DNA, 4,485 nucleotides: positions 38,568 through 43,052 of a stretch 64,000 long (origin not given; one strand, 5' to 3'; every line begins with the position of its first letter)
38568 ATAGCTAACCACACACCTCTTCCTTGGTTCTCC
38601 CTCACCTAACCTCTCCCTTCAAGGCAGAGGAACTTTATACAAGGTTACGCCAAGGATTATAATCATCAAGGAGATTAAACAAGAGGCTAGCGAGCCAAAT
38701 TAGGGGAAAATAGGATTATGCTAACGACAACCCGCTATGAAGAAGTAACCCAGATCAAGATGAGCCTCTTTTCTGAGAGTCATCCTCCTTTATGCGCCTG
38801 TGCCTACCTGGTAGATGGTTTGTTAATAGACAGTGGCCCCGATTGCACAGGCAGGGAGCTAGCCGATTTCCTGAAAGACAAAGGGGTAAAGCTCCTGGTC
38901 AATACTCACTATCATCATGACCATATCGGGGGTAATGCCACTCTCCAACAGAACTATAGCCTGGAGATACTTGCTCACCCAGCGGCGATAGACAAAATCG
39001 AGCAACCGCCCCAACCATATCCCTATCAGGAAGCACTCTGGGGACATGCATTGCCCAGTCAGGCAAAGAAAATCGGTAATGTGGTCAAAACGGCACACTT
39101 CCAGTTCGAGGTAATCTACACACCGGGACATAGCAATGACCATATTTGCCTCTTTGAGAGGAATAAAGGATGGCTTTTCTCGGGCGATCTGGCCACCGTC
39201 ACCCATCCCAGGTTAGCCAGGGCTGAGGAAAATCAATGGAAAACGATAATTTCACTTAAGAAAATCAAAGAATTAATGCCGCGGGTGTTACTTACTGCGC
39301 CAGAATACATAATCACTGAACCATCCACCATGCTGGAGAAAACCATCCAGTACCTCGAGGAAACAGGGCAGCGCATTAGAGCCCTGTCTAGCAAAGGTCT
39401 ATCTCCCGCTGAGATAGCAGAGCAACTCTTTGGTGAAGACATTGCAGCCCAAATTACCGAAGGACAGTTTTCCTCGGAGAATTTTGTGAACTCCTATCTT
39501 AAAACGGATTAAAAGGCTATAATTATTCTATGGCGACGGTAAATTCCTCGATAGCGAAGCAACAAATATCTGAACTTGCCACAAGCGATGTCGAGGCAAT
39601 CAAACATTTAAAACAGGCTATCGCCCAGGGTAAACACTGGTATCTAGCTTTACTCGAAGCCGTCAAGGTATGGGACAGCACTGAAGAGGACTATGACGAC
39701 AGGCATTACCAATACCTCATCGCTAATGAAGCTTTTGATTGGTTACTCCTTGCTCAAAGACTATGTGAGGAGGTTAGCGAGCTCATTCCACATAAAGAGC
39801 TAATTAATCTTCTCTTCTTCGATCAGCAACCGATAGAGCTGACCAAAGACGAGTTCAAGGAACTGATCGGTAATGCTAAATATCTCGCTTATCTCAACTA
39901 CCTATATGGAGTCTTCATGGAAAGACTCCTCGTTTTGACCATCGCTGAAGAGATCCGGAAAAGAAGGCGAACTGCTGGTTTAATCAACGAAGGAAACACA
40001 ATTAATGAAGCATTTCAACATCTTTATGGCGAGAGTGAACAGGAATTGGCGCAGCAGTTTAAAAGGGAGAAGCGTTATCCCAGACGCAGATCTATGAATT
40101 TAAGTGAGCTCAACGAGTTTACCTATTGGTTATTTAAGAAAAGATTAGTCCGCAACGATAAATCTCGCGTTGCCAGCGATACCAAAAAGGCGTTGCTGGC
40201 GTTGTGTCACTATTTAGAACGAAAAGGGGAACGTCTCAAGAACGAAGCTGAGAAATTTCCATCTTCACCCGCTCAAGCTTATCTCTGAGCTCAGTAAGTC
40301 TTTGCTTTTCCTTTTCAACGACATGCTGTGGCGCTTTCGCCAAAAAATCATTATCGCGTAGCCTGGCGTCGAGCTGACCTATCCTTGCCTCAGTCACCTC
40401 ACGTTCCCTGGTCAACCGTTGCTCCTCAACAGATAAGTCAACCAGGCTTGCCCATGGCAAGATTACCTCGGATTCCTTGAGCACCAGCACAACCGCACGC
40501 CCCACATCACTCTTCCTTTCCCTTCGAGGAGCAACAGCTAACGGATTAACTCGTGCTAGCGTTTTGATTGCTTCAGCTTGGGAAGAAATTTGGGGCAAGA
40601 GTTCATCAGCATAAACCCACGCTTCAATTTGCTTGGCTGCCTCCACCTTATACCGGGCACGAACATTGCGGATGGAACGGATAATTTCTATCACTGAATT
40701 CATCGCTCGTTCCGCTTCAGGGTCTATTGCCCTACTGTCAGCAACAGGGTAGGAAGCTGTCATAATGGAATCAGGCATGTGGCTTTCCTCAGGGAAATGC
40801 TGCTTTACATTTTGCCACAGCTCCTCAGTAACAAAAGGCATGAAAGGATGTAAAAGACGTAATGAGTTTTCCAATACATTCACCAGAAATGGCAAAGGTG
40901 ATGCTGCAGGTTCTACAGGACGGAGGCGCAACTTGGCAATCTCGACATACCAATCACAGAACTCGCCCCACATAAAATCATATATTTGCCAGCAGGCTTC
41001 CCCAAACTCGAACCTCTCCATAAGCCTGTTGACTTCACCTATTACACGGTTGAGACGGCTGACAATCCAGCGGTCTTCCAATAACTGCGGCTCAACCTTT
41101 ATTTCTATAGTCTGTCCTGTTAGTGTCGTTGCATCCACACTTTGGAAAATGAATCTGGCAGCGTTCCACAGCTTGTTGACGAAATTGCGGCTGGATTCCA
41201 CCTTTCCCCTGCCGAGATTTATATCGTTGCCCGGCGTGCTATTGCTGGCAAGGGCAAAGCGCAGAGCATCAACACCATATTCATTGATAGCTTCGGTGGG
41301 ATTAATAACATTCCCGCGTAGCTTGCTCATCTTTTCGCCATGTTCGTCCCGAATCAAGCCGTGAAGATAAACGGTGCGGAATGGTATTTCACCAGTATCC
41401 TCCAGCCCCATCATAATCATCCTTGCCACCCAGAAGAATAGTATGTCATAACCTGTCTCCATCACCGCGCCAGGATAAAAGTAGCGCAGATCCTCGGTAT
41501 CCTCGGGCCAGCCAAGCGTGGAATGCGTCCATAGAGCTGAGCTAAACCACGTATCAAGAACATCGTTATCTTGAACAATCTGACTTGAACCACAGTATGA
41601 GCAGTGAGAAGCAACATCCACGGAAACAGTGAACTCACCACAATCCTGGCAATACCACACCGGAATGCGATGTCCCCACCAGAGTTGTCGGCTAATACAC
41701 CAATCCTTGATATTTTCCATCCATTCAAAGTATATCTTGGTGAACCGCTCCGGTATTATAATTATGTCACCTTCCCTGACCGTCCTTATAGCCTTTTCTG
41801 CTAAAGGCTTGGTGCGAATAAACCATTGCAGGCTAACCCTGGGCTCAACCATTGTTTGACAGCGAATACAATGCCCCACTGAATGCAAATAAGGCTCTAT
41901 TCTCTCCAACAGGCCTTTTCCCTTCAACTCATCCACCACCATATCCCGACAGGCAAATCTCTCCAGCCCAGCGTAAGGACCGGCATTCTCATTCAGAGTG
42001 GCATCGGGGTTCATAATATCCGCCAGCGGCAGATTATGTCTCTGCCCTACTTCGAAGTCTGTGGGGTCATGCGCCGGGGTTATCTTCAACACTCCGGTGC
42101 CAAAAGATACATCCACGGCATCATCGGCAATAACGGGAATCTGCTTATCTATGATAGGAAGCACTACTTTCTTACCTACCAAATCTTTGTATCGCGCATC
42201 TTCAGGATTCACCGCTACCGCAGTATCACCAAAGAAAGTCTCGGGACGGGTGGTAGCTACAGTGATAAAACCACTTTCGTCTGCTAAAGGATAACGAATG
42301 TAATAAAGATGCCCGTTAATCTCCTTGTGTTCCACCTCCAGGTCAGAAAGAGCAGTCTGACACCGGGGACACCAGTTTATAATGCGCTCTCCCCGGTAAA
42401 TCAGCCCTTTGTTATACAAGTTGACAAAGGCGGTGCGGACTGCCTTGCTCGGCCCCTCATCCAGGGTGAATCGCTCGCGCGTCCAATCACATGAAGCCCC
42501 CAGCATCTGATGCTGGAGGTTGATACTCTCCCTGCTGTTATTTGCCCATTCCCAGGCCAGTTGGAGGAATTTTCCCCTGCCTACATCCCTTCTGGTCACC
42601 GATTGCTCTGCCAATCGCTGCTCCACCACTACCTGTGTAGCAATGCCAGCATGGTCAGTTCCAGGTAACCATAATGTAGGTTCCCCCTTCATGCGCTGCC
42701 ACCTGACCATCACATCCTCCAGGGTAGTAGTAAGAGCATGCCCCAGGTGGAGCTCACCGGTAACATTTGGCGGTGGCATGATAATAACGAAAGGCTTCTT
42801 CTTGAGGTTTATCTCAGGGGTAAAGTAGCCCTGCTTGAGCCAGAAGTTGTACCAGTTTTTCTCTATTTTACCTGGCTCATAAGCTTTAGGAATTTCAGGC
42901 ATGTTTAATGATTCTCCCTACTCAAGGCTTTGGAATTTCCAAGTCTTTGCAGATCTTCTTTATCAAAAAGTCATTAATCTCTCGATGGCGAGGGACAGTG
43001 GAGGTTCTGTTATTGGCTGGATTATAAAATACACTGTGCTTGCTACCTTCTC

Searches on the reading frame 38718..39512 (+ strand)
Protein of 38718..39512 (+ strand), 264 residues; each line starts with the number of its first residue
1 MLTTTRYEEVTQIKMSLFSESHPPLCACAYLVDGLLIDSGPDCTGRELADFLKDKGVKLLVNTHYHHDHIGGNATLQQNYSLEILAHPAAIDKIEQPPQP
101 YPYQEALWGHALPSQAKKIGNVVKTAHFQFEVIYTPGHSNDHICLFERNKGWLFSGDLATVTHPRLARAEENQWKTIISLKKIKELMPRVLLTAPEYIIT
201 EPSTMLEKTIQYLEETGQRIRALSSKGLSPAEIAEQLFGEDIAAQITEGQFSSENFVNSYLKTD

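Call 17: search_protein_families(library=pfam, proteins=[window:38718-39512:+], max_evalue=0.001)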
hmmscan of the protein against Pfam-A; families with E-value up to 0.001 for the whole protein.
window:38718-39512:+ (264 aa): 2 families
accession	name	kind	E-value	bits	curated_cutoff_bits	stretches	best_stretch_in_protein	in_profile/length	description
PF00753.33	Lactamase_B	-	1e-20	75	22.7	1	33-191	16-192/196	Metallo-beta-lactamase superfamily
PF12706.13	Lactamase_B_2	-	8.2e-06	26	27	1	35-153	3-129/200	Beta-lactamase superfamily domain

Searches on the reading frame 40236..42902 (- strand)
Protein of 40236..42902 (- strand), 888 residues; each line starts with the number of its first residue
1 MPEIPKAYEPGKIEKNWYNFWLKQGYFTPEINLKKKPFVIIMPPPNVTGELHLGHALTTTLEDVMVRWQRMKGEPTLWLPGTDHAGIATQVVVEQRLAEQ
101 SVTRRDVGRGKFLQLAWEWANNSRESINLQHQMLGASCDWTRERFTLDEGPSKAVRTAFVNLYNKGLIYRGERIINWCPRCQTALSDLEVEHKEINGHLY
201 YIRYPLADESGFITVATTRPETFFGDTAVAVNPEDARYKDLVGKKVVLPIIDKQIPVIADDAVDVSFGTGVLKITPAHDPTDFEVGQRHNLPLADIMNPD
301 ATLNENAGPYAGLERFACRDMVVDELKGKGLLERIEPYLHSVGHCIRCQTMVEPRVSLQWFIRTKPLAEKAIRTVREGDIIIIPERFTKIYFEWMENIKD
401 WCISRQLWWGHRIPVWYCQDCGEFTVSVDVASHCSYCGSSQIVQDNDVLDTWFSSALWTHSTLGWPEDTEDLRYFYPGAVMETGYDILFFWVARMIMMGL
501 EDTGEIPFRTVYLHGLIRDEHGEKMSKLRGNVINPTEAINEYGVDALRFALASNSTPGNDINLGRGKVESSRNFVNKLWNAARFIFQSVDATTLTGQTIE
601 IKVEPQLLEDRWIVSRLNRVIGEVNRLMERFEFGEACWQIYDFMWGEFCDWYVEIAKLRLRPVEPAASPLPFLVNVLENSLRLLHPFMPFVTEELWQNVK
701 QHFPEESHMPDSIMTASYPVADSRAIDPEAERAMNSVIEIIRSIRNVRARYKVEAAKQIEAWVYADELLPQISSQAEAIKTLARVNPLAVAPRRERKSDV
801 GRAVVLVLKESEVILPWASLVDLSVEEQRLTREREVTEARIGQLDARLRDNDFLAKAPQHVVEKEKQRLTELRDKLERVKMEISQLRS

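Call 17: search_protein_families(library=pfam, proteins=[window:40236-42902:-], max_evalue=0.001)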
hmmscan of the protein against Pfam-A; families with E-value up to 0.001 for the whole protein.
window:40236-42902:- (888 aa): 5 families
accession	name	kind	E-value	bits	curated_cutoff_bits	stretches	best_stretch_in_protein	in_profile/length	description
PF00133.28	tRNA-synt_1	-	1.2e-139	466.2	22.7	1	17-563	2-413/414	tRNA synthetases class I (I, L, M and V)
PF08264.19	Anticodon_1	-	1.9e-40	138.6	25.1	1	610-760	1-145/148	Anticodon-binding domain of tRNA ligase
PF09334.17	tRNA-synt_1g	-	2.8e-25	89.3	20.1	2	43-191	6-136/391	tRNA synthetases class I (M)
PF10458.14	Val_tRNA-synt_C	-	3.9e-11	43.5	25.9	1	822-886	1-65/66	Valyl tRNA synthetase tRNA binding arm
PF13603.12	tRNA-synt_1_2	-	6.3e-10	39.3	25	1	243-302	86-145/185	Leucyl-tRNA synthetase, editing domain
